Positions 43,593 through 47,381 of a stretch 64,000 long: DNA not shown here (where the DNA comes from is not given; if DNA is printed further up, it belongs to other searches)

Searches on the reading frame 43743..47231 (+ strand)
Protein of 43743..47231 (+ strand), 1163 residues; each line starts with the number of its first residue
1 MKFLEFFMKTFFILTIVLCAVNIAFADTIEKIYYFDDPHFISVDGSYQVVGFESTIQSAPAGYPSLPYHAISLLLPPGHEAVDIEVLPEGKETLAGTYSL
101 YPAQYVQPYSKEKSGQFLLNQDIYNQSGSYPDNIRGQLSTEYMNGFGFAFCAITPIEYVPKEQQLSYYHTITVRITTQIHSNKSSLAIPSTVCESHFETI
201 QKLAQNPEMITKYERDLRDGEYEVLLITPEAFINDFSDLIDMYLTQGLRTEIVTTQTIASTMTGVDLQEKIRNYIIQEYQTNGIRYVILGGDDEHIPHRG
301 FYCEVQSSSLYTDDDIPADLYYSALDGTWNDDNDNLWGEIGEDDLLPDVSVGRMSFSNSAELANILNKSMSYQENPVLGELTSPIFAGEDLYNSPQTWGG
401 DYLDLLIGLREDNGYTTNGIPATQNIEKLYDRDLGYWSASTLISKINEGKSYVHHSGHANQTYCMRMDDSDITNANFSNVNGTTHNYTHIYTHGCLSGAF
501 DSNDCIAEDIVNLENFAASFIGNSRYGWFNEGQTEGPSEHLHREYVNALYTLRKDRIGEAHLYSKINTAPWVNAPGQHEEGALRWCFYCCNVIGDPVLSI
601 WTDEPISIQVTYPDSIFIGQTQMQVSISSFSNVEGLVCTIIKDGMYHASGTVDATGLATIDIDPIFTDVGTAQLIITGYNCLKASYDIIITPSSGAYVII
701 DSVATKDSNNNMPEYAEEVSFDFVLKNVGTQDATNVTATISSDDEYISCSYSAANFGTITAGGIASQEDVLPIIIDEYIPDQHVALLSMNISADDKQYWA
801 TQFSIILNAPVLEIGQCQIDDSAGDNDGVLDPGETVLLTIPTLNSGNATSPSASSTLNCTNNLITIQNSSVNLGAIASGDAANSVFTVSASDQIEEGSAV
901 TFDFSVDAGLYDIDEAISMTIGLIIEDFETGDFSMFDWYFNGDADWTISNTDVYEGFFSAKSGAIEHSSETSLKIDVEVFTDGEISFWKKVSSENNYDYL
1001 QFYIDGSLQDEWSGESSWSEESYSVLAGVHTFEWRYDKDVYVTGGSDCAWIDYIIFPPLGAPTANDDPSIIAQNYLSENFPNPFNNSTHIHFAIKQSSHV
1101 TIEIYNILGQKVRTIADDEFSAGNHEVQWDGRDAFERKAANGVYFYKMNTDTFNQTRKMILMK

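Call 90: search_protein_families(library=pfam, proteins=[window:43743-47231:+], max_evalue=0.00001)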
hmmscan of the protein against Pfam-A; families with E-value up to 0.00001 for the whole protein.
window:43743-47231:+ (1163 aa): 6 families
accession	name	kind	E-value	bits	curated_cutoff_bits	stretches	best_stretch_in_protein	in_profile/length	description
PF01364.23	Peptidase_C25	-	2.6e-53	182.1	23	1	225-599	2-373/374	Peptidase family C25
PF08126.16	Propeptide_C25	-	1.4e-11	44.4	22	1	36-178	29-173/205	Propeptide_C25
PF13860.13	FlgD_ig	-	5e-10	39.6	27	1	1096-1151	21-76/79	FlgD Ig-like domain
PF18962.6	Por_Secre_tail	-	3.9e-09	37.1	27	1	1080-1160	2-74/75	Secretion system C-terminal sorting domain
PF03785.20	Peptidase_C25_C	-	6e-07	29.7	25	1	605-680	1-70/79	Peptidase family C25, C terminal ig-like domain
PF13585.12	CHU_C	-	9.7e-07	29.3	27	1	1072-1157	3-80/86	CHU_C Type IX secretion signal domain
